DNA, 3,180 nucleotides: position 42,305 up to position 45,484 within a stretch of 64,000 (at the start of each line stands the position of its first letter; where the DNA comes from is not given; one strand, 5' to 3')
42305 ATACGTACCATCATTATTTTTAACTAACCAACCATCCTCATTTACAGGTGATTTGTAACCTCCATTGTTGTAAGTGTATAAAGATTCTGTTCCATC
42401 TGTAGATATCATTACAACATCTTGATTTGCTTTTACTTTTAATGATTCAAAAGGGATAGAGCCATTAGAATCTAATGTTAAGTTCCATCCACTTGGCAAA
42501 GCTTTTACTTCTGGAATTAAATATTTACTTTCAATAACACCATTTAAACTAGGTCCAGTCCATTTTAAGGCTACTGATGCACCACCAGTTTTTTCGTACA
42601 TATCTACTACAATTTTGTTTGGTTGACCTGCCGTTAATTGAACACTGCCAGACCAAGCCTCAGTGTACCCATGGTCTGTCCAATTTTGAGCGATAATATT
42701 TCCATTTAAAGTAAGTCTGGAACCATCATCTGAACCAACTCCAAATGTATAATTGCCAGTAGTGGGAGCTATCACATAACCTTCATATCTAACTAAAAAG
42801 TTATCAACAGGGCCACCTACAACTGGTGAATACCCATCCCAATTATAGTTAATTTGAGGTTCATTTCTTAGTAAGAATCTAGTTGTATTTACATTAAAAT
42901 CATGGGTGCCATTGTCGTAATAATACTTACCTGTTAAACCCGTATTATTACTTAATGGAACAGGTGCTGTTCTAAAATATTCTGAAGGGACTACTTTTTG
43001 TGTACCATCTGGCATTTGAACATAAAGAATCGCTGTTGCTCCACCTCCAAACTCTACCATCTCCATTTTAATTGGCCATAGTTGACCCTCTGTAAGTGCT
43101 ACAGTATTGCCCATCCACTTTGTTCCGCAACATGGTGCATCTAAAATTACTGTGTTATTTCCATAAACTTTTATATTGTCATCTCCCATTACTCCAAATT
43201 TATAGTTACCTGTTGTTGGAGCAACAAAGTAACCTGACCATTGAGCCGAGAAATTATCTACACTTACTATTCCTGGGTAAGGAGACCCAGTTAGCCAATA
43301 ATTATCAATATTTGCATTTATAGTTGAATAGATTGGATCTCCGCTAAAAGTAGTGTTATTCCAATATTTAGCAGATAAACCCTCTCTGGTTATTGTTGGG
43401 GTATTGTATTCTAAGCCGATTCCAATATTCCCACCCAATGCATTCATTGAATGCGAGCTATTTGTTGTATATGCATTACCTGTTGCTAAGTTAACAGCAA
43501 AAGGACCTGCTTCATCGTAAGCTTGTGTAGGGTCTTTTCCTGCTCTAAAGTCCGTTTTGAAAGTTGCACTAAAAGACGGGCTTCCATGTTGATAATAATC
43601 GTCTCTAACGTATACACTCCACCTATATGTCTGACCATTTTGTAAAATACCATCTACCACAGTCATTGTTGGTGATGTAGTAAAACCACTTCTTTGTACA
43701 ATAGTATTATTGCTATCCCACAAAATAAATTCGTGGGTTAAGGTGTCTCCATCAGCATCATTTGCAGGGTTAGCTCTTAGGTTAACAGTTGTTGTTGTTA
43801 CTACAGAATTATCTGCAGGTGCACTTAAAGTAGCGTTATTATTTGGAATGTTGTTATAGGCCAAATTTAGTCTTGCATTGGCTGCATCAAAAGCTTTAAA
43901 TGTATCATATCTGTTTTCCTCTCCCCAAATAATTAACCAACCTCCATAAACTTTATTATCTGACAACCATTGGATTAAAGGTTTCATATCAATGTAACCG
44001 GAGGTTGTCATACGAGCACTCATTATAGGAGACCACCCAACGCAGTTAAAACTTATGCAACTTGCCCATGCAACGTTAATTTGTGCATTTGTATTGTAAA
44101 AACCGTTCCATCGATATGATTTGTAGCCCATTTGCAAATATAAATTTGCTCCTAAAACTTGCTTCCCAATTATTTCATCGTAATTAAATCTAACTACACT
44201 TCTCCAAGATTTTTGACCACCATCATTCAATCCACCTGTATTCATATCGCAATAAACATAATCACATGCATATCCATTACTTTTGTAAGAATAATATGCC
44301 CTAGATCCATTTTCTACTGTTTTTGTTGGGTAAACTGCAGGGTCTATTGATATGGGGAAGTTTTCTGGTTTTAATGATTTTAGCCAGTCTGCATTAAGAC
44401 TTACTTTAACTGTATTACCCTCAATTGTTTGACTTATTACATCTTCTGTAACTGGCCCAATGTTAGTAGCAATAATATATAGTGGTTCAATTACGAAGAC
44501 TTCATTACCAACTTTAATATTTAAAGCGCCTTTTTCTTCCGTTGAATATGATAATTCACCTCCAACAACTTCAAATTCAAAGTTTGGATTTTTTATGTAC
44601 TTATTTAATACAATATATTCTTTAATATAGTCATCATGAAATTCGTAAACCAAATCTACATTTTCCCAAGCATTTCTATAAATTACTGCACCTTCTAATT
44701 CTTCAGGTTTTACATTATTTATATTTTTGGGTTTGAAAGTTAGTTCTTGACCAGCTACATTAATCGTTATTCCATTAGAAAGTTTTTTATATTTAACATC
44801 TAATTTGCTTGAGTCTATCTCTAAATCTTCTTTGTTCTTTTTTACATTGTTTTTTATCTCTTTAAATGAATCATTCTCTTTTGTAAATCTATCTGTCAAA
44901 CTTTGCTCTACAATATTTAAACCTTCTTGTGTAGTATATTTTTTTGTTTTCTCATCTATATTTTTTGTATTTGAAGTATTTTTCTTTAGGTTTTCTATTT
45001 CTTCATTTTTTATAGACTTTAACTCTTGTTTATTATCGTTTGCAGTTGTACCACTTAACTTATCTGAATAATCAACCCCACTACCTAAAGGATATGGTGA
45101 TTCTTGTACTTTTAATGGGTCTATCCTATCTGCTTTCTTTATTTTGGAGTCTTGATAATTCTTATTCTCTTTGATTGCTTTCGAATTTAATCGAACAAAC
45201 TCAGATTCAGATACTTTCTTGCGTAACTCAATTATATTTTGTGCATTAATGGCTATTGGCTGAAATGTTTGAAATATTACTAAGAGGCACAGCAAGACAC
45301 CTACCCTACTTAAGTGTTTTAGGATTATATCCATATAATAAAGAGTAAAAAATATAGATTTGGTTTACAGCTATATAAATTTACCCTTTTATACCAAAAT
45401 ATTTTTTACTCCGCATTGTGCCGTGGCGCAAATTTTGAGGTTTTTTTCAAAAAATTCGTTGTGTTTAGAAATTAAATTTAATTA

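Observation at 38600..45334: Secreted PA14x3-RHS polymorphic toxin with an unrecognised glycine-zipper C-terminal domain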

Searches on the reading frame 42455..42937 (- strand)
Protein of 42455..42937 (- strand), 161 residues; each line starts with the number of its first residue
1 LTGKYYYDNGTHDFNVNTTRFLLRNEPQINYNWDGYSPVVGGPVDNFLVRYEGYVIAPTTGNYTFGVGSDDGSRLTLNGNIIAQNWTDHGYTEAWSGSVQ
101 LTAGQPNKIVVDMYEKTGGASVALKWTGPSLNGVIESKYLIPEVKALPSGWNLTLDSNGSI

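Call 31: search_protein_families(library=pfam, proteins=[window:42455-42937:-], max_evalue=0.05)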
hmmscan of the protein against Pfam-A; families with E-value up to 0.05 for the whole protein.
window:42455-42937:- (161 aa): 2 families
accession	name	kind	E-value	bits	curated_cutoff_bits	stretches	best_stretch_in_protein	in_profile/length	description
PF07691.17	PA14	-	6.9e-19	68.5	24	1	23-129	22-136/147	PA14 domain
PF10528.15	GLEYA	-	9.9e-07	29.4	26.2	1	47-125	1-88/91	GLEYA domain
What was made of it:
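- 42551..42871 (-): PA14 domain 2 (aa 822-928). Pfam PF07691, E 6.9e-19 (call 31).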

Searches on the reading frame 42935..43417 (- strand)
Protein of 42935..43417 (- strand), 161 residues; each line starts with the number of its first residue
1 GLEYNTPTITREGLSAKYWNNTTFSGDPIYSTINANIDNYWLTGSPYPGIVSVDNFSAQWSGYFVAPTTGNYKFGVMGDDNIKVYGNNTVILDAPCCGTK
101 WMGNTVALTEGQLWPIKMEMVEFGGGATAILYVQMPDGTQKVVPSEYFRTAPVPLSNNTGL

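Call 31: search_protein_families(library=pfam, proteins=[window:42935-43417:-], max_evalue=0.05)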
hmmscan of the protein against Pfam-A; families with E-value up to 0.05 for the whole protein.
window:42935-43417:- (161 aa): 2 families
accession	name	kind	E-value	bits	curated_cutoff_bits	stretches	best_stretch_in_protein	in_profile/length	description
PF07691.17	PA14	-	1.6e-23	83.6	24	1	11-146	2-146/147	PA14 domain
PF10528.15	GLEYA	-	6.3e-07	30.1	26.2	1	56-125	1-81/91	GLEYA domain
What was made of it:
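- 42980..43387 (-): PA14 domain 1 (aa 650-785). Pfam PF07691, E 1.6e-23, profile positions 2-146 of 147 (call 31).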

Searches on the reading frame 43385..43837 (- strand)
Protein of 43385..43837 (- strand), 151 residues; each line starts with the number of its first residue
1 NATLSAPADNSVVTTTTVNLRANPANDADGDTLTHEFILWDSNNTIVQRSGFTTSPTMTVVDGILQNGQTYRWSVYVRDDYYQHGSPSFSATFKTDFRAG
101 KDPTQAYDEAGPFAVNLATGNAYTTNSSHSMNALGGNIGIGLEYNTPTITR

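Call 31: search_protein_families(library=pfam, proteins=[window:43385-43837:-], max_evalue=0.05)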
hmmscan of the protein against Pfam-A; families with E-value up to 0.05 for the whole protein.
window:43385-43837:- (151 aa): 1 family
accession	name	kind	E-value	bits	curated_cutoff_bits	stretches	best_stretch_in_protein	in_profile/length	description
PF18911.6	PKD_4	-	0.012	16.1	27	0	6-43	8-45/85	PKD domain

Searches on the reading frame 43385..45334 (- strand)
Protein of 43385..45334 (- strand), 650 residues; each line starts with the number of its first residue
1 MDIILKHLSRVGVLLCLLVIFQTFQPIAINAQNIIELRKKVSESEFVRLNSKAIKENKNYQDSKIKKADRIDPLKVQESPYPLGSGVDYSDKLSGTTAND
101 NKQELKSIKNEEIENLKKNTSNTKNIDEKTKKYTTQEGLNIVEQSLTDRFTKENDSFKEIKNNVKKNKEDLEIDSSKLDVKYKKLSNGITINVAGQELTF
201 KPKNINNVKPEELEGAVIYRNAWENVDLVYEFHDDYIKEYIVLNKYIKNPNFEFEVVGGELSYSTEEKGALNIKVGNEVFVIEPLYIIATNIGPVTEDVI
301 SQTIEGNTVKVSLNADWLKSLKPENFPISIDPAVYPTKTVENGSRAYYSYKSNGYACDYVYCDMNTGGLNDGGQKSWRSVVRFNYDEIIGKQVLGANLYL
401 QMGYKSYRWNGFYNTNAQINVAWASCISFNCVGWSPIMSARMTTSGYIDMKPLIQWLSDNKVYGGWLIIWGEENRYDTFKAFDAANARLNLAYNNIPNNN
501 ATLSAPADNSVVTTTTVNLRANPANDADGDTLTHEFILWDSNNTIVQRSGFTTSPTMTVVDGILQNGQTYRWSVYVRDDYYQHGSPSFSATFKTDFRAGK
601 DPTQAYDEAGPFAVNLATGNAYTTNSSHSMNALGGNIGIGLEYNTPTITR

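Call 86: search_protein_families(library=ncbifam, proteins=[window:43385-45334:-], max_evalue=1)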
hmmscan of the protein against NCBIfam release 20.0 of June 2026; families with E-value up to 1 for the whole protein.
window:43385-45334:- (650 aa): 1 family
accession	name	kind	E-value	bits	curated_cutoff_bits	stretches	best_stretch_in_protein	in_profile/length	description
TIGR00750.1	lao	equivalog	0.086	11.9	240.75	1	97-171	218-291/300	methylmalonyl Co-A mutase-associated GTPase MeaB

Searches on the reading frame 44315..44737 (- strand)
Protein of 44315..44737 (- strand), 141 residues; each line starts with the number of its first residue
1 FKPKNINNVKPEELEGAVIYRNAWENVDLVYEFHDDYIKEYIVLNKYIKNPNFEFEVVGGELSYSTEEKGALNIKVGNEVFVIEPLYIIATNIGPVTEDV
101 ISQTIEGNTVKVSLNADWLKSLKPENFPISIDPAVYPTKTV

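Call 31: search_protein_families(library=pfam, proteins=[window:44315-44737:-], max_evalue=0.05)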
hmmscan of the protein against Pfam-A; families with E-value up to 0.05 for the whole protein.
window:44315-44737:- (141 aa): 1 family
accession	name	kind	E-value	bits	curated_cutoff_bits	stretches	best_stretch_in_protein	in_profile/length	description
PF25778.1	DUF7948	-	0.0027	18.2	27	1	17-82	104-168/214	Domain of unknown function (DUF7948)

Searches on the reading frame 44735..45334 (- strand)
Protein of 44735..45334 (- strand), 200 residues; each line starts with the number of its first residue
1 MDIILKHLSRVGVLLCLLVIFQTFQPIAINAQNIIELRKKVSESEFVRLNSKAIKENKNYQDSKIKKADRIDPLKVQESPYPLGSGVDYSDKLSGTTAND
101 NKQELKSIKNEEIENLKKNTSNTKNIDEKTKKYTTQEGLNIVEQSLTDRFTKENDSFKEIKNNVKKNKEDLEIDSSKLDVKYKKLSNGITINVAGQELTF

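Call 31: search_protein_families(library=pfam, proteins=[window:44735-45334:-], max_evalue=0.05)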
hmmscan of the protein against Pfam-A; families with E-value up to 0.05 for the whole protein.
window:44735-45334:- (200 aa): 1 family
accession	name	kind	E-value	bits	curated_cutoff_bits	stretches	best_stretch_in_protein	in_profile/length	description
PF20136.4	DUF6526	-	0.042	14.3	23.7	0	26-68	94-134/145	Family of unknown function (DUF6526)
